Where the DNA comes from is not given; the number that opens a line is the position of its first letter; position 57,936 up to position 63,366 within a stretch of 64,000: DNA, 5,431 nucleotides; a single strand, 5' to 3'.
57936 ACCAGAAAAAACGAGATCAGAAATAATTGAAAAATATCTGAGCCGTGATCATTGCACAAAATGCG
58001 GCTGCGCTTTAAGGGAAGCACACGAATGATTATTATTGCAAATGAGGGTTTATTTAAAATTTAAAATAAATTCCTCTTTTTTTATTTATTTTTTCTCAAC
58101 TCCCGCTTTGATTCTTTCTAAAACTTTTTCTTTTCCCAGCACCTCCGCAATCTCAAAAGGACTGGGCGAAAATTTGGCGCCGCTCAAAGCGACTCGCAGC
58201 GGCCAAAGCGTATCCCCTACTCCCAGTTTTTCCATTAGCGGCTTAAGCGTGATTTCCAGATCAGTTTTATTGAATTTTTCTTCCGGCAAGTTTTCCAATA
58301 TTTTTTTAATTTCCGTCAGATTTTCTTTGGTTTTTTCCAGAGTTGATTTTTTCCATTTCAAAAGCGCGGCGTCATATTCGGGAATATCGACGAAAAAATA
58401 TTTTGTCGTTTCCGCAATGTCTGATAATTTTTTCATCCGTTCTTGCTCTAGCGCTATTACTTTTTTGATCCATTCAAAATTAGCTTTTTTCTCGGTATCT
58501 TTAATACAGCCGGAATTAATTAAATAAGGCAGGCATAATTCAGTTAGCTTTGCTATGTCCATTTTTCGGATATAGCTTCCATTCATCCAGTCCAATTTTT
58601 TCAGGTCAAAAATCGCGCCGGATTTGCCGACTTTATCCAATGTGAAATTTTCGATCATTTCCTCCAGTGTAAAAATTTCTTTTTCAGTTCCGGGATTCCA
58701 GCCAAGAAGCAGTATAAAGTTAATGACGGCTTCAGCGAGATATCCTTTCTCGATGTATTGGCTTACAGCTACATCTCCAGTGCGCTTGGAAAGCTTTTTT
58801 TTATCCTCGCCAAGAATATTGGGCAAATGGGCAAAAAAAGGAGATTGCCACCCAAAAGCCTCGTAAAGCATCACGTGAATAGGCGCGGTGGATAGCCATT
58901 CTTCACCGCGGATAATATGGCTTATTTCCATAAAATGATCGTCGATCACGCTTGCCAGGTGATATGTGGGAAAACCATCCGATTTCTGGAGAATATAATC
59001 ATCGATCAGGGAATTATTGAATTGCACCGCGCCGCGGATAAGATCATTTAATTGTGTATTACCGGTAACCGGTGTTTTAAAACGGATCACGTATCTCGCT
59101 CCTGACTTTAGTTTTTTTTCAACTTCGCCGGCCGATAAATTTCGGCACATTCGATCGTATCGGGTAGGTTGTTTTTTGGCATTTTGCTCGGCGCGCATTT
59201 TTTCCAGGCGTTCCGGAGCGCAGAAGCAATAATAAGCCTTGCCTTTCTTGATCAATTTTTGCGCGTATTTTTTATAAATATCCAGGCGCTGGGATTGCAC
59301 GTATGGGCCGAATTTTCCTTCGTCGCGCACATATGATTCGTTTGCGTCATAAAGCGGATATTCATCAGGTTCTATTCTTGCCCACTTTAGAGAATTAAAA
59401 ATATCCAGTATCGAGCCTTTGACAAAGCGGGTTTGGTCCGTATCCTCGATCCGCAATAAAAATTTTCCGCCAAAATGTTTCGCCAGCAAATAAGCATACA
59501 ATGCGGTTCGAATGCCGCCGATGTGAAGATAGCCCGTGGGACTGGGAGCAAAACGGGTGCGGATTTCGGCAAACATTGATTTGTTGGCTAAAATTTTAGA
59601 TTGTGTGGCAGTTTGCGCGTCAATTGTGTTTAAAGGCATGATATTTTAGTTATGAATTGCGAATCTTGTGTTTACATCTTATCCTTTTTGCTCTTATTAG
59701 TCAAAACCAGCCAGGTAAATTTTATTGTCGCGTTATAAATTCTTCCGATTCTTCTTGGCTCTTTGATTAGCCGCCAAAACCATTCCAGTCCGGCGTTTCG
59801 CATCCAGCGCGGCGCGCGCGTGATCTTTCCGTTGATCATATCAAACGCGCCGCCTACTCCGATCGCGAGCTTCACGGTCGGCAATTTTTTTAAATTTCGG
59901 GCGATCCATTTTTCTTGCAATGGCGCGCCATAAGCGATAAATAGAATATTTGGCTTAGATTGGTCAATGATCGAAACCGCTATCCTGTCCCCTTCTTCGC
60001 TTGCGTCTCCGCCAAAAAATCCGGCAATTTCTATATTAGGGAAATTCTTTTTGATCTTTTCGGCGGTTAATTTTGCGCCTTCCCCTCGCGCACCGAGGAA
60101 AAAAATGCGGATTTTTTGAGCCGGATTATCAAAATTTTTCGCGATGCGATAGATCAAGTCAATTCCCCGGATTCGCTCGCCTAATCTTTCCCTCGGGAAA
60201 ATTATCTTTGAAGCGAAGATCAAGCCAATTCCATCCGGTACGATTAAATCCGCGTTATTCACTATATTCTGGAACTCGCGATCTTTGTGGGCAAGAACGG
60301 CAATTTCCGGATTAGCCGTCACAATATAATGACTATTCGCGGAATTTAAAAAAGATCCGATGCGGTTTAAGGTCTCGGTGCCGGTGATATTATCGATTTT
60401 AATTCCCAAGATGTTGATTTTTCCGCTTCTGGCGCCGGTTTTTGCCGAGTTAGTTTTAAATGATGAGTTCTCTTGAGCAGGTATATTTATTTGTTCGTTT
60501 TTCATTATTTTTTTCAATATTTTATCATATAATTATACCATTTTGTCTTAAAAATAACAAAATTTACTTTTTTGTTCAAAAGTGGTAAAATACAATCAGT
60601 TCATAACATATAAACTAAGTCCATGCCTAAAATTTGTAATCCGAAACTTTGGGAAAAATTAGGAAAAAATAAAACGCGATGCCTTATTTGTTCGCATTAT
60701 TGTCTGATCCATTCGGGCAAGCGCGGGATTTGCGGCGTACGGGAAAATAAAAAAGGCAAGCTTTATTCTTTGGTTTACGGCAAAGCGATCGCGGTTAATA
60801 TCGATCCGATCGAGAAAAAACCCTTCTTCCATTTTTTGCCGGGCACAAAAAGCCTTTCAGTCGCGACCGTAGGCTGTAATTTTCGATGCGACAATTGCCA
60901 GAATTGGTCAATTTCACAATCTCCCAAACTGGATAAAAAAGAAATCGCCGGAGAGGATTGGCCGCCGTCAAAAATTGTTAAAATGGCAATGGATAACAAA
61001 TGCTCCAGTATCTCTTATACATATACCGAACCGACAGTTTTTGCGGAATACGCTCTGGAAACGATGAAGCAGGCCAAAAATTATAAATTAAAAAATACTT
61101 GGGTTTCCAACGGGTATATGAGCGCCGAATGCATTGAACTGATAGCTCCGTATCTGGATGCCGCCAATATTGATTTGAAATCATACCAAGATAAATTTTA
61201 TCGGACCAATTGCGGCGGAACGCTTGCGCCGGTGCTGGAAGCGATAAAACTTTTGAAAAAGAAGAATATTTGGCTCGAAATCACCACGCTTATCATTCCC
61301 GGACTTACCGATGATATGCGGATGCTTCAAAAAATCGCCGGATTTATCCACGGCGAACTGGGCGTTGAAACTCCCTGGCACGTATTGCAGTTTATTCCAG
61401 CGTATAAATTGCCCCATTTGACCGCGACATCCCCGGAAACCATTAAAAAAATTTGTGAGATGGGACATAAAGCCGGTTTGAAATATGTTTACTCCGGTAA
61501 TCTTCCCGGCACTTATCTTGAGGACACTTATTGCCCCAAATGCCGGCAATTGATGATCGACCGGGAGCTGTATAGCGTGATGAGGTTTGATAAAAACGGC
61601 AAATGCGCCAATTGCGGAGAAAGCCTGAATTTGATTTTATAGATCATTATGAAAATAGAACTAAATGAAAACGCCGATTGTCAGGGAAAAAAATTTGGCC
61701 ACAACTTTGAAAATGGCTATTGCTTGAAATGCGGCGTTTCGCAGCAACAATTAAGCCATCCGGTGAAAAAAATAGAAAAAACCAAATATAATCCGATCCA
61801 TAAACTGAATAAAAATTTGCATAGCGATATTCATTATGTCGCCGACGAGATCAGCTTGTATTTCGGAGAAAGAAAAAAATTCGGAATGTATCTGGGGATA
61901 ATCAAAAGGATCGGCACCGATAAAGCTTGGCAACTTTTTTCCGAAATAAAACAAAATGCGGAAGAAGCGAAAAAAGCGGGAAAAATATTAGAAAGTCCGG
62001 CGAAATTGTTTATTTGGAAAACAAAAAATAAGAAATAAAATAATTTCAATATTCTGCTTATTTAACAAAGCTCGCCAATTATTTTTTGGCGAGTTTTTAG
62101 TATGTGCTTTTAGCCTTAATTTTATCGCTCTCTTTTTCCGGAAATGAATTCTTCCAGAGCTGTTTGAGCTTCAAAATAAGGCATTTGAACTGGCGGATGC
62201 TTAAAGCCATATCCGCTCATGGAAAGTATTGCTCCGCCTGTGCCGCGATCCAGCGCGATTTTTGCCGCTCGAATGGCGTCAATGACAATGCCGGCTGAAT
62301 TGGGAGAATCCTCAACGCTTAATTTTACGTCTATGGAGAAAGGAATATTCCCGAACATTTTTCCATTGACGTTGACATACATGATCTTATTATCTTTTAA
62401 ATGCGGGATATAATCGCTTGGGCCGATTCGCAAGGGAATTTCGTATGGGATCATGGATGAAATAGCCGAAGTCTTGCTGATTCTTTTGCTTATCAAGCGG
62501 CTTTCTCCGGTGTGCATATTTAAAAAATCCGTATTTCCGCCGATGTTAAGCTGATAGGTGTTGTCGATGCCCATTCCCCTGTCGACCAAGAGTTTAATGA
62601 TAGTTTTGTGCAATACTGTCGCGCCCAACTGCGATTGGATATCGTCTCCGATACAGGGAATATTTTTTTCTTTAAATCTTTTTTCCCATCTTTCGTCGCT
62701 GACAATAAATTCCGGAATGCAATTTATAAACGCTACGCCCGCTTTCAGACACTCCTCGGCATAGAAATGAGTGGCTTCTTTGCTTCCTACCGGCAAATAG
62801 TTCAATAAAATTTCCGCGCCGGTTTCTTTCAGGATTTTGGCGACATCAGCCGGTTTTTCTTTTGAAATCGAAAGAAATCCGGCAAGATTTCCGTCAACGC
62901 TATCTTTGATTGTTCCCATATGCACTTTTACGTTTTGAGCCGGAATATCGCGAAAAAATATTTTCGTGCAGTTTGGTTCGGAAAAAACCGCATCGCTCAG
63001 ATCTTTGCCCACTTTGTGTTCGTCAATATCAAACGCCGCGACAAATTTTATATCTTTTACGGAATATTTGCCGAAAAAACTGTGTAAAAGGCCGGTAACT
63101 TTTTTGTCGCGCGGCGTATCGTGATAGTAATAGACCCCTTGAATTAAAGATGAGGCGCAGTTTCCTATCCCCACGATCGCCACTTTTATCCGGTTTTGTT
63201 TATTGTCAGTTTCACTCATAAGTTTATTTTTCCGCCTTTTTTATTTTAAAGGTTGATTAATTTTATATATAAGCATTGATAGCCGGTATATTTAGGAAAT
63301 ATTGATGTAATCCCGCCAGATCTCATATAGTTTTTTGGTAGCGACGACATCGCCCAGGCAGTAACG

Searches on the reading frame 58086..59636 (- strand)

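Call 18: search_protein_families(library=pfam, proteins=[window:58086-59636:-], max_evalue=0.0001)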
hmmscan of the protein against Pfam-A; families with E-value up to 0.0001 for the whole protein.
window:58086-59636:- (516 aa): 2 families
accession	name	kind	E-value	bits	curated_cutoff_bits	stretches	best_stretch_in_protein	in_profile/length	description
PF00749.27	tRNA-synt_1c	-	7e-107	357.4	23.4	1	24-350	1-314/314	tRNA synthetases class I (E and Q), catalytic domain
PF19269.4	Anticodon_2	-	8.2e-33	114.2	23.6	1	364-512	2-140/141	Anticodon binding domain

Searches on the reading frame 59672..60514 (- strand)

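Call 60: search_protein_families(library=pfam, proteins=[window:59672-60514:-], max_evalue=0.001)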
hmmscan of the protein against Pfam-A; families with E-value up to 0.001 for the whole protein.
window:59672-60514:- (280 aa): 1 family
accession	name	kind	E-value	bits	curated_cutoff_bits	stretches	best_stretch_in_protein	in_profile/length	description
PF03808.19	Glyco_tran_WecG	-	3.2e-53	180.4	27.4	1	88-260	1-168/168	Glycosyl transferase WecG/TagA/CpsF family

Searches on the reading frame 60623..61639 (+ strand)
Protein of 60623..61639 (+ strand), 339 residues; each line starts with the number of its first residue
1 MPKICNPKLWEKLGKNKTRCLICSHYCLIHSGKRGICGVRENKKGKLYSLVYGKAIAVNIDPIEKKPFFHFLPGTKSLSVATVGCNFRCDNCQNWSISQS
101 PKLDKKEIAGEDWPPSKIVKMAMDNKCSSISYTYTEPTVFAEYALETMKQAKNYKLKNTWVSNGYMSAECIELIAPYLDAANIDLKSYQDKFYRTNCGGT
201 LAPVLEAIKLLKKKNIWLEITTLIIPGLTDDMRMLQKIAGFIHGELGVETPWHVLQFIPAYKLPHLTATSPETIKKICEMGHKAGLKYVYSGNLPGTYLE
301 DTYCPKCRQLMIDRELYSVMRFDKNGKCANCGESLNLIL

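Call 18: search_protein_families(library=pfam, proteins=[window:60623-61639:+], max_evalue=0.0001)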
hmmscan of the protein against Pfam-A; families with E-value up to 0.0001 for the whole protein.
window:60623-61639:+ (339 aa): 2 families
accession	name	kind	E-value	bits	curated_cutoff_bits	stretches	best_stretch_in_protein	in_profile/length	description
PF04055.27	Radical_SAM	-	3.3e-21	76.6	29.5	1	81-232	3-158/166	Radical SAM superfamily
PF13353.11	Fer4_12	-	3.8e-05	24.4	22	1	78-172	8-99/137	4Fe-4S single cluster domain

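Call 46: find_encoding_contigs(protein=window:60623-61639:+, flank=10000, max_places=2)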
Protein window:60623-61639:+ (339 aa): no gene with exactly this product is on record in the collection.

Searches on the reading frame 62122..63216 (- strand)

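Call 18: search_protein_families(library=pfam, proteins=[window:62122-63216:-], max_evalue=0.0001)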
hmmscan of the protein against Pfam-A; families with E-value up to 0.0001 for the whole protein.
window:62122-63216:- (364 aa): 1 family
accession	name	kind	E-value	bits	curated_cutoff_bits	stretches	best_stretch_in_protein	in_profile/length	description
PF01658.22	Inos-1-P_synth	-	1.2e-29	103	27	1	198-304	1-107/107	Myo-inositol-1-phosphate synthase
